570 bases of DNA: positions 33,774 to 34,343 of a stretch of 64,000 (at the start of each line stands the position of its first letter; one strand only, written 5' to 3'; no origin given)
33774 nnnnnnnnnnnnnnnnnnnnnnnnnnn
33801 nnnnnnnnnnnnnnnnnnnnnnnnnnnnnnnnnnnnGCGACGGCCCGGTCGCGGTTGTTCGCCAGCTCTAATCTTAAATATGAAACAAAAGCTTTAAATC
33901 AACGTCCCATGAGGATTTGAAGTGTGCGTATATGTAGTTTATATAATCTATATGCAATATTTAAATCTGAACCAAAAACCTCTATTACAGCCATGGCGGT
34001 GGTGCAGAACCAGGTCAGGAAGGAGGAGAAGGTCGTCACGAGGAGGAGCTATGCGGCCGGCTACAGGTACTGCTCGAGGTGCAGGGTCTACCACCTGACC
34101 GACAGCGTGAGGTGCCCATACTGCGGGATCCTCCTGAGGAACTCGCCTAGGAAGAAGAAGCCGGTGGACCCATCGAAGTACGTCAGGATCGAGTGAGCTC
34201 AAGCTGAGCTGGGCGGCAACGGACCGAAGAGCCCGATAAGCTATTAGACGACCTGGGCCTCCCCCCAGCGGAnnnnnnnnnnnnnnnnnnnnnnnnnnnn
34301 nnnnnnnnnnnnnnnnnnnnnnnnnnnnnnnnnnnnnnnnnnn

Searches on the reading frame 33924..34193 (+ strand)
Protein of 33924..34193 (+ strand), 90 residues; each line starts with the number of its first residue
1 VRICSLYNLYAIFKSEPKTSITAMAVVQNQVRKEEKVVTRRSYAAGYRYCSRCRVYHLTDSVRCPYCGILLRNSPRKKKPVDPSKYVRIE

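Call 61: search_protein_families(library=pfam, proteins=[window:33924-34193:+], max_evalue=0.001)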
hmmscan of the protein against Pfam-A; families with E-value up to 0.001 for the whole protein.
window:33924-34193:+ (90 aa): 0 families

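Call 75: search_protein_families(library=ncbifam, proteins=[window:33924-34193:+], max_evalue=0.01)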
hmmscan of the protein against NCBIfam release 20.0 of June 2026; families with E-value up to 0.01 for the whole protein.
window:33924-34193:+ (90 aa): 2 families
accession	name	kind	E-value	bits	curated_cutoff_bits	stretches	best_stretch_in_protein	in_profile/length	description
NF001606.0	PRK00398.1-3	equivalog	0.00012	21.9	72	1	50-81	5-41/44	DNA-directed RNA polymerase subunit P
NF009623.0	PRK13130.1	equivalog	0.009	16.1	68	1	48-88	6-45/56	RNA-protein complex protein Nop10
